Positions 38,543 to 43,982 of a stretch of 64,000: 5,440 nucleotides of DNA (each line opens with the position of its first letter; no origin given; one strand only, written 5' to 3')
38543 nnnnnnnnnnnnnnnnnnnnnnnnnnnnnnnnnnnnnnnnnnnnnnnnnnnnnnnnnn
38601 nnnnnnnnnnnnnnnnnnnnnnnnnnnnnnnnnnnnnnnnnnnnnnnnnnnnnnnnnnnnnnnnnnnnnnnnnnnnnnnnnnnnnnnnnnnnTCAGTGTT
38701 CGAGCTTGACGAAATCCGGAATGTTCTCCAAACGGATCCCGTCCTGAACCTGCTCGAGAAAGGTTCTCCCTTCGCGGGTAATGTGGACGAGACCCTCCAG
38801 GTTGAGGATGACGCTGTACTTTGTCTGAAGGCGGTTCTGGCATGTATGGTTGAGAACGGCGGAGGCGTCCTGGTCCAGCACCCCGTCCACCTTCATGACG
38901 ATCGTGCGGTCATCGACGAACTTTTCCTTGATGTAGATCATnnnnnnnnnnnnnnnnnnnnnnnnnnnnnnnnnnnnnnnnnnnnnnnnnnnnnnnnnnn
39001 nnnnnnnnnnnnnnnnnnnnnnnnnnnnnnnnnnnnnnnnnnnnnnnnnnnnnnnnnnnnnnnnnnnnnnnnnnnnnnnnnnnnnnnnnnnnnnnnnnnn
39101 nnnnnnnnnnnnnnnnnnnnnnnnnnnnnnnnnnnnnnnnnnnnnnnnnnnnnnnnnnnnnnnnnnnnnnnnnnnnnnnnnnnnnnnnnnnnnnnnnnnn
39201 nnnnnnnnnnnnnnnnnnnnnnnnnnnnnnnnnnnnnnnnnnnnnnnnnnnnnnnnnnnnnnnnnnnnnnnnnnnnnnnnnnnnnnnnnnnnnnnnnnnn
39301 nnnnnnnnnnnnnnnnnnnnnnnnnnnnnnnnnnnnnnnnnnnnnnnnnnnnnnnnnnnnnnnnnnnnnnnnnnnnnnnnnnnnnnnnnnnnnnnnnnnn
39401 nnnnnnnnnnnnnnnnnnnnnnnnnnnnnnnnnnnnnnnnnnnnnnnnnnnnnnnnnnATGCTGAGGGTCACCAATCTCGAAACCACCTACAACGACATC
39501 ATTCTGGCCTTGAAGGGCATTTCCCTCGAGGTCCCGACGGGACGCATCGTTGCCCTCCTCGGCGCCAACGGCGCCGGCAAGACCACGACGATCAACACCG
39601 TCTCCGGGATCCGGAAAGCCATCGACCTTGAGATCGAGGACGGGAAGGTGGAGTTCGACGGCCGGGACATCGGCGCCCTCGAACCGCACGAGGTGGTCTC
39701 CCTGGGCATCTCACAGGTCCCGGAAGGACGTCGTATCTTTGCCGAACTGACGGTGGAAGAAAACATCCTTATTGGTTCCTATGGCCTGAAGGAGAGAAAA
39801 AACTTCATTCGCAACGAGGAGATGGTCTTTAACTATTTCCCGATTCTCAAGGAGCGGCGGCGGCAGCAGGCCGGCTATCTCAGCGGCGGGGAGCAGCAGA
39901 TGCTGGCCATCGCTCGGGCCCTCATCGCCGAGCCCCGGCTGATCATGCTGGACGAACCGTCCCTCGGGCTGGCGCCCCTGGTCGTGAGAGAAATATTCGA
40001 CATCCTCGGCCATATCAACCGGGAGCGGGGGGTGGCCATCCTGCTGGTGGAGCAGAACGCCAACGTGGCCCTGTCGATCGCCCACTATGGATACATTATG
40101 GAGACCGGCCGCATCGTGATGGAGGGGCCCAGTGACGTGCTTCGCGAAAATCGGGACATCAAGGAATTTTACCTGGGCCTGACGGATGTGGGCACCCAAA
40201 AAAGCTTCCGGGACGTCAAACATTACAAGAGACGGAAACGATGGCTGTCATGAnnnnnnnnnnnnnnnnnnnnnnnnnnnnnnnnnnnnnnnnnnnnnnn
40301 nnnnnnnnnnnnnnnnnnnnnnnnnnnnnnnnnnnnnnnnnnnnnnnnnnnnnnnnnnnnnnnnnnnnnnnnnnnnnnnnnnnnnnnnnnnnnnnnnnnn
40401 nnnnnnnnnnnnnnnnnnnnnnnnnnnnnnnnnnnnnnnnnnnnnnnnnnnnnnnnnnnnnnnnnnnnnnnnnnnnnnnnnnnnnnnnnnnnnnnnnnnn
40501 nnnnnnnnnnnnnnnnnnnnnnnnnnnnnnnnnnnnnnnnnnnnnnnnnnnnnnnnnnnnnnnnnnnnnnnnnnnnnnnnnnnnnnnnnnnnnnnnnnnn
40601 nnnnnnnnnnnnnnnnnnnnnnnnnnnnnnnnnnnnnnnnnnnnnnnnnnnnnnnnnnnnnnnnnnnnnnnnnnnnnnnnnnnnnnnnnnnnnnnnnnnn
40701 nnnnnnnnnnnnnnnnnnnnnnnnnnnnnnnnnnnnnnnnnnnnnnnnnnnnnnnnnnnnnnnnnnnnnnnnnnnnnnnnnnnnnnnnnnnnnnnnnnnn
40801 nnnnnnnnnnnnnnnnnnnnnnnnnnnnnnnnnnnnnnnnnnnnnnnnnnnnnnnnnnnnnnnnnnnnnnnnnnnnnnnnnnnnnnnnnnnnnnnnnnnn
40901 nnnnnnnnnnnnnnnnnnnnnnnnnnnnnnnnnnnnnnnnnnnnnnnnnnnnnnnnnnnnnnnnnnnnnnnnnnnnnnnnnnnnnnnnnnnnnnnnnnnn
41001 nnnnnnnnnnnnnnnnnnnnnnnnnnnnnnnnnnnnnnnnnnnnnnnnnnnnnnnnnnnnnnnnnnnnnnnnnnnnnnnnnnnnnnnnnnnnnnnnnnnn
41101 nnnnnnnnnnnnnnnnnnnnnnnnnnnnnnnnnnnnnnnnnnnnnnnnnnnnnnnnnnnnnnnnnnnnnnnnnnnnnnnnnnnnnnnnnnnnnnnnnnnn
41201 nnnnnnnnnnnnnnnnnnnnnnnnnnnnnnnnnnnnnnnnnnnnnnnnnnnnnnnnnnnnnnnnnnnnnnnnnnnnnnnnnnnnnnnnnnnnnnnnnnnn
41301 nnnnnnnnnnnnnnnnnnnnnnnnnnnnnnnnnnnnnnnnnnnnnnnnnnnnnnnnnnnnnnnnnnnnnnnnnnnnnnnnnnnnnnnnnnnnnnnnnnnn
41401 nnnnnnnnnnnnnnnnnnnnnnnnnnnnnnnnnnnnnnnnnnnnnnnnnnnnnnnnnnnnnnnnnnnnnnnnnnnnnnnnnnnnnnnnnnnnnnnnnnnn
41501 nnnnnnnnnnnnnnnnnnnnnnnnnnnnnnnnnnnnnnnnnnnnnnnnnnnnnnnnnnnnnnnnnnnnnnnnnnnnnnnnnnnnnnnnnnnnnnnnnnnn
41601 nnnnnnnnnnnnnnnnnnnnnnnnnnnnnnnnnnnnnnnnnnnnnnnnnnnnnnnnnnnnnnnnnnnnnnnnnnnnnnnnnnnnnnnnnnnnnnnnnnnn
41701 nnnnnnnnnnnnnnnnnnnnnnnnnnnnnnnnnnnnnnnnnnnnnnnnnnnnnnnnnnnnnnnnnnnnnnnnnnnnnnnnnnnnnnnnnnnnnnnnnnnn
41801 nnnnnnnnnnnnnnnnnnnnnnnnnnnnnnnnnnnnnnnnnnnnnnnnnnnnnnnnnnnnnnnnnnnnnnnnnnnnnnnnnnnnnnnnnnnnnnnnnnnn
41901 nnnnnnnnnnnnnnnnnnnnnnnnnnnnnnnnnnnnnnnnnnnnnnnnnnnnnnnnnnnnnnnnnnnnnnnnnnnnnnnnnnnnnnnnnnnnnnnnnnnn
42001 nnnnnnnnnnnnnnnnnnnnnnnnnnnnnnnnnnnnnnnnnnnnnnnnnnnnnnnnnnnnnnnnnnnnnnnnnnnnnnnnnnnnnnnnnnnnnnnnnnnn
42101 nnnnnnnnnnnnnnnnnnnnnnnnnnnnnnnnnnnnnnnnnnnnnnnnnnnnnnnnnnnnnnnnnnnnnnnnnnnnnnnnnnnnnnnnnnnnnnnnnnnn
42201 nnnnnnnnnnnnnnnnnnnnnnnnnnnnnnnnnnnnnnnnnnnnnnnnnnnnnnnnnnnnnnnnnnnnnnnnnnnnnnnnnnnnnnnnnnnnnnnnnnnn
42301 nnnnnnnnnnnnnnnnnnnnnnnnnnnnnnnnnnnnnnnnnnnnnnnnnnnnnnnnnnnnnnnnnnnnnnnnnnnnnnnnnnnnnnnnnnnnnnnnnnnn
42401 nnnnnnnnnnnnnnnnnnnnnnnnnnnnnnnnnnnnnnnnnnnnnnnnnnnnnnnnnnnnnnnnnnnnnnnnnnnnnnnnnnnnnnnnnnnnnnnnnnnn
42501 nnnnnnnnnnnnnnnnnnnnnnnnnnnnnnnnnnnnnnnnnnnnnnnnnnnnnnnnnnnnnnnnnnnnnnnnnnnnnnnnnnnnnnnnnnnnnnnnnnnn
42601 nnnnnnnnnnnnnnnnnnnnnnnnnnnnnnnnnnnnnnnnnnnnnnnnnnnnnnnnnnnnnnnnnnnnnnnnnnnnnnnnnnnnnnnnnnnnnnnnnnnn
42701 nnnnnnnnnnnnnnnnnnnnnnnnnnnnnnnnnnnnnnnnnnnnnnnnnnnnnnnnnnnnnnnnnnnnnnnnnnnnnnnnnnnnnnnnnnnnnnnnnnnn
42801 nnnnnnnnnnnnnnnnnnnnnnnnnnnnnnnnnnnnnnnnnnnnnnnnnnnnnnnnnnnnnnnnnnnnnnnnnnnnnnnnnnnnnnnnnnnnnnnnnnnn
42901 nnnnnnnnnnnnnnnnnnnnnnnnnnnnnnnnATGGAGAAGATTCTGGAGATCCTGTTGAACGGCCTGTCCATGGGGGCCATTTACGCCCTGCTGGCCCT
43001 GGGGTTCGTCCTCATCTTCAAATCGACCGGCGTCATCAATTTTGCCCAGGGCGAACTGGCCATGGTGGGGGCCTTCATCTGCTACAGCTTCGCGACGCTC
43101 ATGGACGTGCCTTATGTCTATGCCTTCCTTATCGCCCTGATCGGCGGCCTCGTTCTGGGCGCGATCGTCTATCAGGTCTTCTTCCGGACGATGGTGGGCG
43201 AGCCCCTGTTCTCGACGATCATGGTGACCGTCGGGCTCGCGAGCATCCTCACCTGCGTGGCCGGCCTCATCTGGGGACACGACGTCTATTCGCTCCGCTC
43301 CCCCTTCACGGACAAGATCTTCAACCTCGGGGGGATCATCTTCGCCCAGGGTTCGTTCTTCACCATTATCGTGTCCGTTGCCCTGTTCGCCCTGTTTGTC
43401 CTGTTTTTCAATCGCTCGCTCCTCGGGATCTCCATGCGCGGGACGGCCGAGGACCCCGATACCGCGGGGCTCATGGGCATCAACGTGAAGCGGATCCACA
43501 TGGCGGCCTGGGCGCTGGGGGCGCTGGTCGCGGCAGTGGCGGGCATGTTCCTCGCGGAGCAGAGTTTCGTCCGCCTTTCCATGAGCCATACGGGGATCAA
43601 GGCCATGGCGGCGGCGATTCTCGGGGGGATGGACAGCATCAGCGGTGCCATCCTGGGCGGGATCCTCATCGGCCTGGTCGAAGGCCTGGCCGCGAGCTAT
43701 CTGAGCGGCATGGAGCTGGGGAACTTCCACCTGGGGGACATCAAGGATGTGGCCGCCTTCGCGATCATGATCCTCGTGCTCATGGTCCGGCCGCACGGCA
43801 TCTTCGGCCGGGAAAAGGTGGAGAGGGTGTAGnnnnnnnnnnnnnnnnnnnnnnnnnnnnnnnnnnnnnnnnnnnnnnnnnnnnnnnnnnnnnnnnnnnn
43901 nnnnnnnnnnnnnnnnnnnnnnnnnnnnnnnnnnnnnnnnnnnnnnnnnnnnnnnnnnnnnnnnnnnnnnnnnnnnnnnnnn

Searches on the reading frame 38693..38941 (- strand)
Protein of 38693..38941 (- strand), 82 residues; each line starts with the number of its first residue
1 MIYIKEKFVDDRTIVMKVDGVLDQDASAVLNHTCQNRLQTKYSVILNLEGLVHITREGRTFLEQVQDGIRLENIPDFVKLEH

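Call 7: search_protein_families(library=pfam, proteins=[window:38693-38941:-])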
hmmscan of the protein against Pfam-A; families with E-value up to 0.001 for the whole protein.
window:38693-38941:- (82 aa): 0 families

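Call 25: search_protein_families(library=ncbifam, proteins=[window:38693-38941:-], max_evalue=0.01)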
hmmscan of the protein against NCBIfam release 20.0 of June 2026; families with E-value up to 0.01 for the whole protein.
window:38693-38941:- (82 aa): 0 families

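Call 34: search_protein_families(library=pfam, proteins=[window:38696-38941:-], max_evalue=1)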
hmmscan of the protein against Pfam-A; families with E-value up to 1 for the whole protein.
seq(82 aa): 2 families
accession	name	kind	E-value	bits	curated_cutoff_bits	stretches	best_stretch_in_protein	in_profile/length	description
PF25056.1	DUF7793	-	0.16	12.5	26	1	25-64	22-61/113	Domain of unknown function (DUF7793)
PF17340.7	DUF5370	-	0.24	11.7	25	0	37-66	10-37/63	Family of unknown function (DUF5370)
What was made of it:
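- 38693..38941 (-): An 82-aa STAS/SpoIIAA-like gene lying between UAS1 and the activator gene. No Pfam or NCBIfam hit (calls 7, 25, 34).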

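Call 46: predict_structure(protein=window:38693-38941:-)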
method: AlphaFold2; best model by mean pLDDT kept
length: 82 residues; sequences in the alignment: 1
mean_pLDDT: 80.0   pTM: 0.69
mean pLDDT of the five models: 80.0, 51.0, 45.2, 44.2, 42.4
residues with pLDDT >= 90: 14; 70-90: 55; 50-70: 8; < 50: 5
segments of 3 or more residues with pLDDT < 50: 79-82
pLDDT, mean of each block of 10 residues (from residue 1): 88 90 85 88 85 76 75 62 39
secondary structure, 60 per line:
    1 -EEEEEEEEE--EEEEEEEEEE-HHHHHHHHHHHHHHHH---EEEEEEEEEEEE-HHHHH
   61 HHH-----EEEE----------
elements in order: E2-10 E13-22 H24-39 E43-54 H56-63 E69-72

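Call 48: fold_search(model_id=the predicted structure, library=pdb)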
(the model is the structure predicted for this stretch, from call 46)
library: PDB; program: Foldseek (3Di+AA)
matches with E <= 10: 1080; with E <= 0.001: 1
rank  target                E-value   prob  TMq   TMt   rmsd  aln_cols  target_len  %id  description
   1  1tid_B                7.3e-04  1.00  0.63  0.46   7.0       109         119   16  Crystal Structures of the ADP and ATP bound forms of the Bacillus Anti-sigma factor SpoIIAB in complex with the Anti-a (released 2004-06-15)
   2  1tid_D                1.2e-03  1.00  0.62  0.45   2.0        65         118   18  Crystal Structures of the ADP and ATP bound forms of the Bacillus Anti-sigma factor SpoIIAB in complex with the Anti-a (released 2004-06-15)
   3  1thn_B                2.3e-03  1.00  0.63  0.47   1.9        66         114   18  Crystal Structures of the ADP and ATP bound forms of the Bacillus Anti-sigma factor SpoIIAB in complex with the Anti-a (released 2004-06-15)
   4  6m36_D                2.3e-03  1.00  0.71  0.60   3.6        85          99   16  The crystal structure of B. subtilis RsbV/RsbW complex in the monoclinic crystal form (released 2020-07-15)
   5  6m36_B                2.3e-03  1.00  0.69  0.58   4.2        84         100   15  The crystal structure of B. subtilis RsbV/RsbW complex in the monoclinic crystal form (released 2020-07-15)
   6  1th8_B                2.5e-03  1.00  0.62  0.46   2.0        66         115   18  Crystal Structures of the ADP and ATP bound forms of the Bacillus Anti-sigma factor SpoIIAB in complex with the Anti-a (released 2004-06-15)
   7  4qtp_A                3.3e-03  1.00  0.63  0.47   3.2        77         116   16  Crystal Structure of an Anti-sigma Factor Antagonist from Mycobacterium paratuberculosis (released 2014-07-16)
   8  6m36_H                3.5e-03  1.00  0.69  0.57   4.3        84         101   15  The crystal structure of B. subtilis RsbV/RsbW complex in the monoclinic crystal form (released 2020-07-15)
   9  8ih8_B                3.5e-03  1.00  0.62  0.46   3.1        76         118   14  anti-sigmaF factor and Anti-sigmaF factor antagonist complex(usfx-RsfB) (released 2024-02-28)
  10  3ny7_A                4.3e-03  1.00  0.60  0.44   2.9        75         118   24  STAS domain of YchM bound to ACP (released 2010-12-01)
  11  4xs5_A                4.9e-03  1.00  0.71  0.51   2.4        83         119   16  Crystal structure of Sulfate transporter/antisigma-factor antagonist STAS from Dyadobacter fermentans DSM 18053 (released 2015-02-11)
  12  1h4y_A                4.9e-03  1.00  0.54  0.41   2.9        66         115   17  Structure of the Anti-Sigma Factor Antagonist SpoIIAA in its Unphosphorylated Form (released 2001-07-06)
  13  1h4z                  5.3e-03  1.00  0.58  0.46   2.2        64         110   19  Structure of the Anti-Sigma Factor Antagonist SpoIIAA in its Unphosphorylated Form (released 2001-07-06)
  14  4hyl_A                5.3e-03  1.00  0.60  0.46   3.5        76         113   17  The crystal structure of an anti-sigma-factor antagonist from Haliangium ochraceum DSM 14365 (released 2012-11-28)
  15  8ih8_A                5.6e-03  1.00  0.61  0.46   3.1        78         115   13  anti-sigmaF factor and Anti-sigmaF factor antagonist complex(usfx-RsfB) (released 2024-02-28)
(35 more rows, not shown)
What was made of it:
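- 38693..38941 (-): Fold in calls 46 and 48.
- On STAS / anti-sigma-factor antagonist (the small ORF): Foldseek gives TMq 0.6-0.7 and E = 7e-4 to SpoIIAA and RsbV (calls 46, 48).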

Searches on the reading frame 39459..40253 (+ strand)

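Call 7: search_protein_families(library=pfam, proteins=[window:39459-40253:+])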
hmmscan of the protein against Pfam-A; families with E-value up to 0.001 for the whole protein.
window:39459-40253:+ (264 aa): 2 families
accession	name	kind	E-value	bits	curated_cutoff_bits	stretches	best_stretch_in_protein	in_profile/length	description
PF00005.33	ABC_tran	-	7.4e-27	95.1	25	1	18-168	1-136/137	ABC transporter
PF13304.12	AAA_21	-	7.6e-10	39.8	27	1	141-196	238-295/304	AAA domain, putative AbiEii toxin, Type IV TA system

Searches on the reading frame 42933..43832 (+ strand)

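Call 7: search_protein_families(library=pfam, proteins=[window:42933-43832:+])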
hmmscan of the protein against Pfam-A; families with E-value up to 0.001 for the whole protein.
window:42933-43832:+ (299 aa): 1 family
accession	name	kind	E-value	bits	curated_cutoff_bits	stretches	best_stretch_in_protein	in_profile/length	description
PF02653.21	BPD_transp_2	-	4.3e-37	128.2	26.8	1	8-283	2-269/269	Branched-chain amino acid transport system / permease component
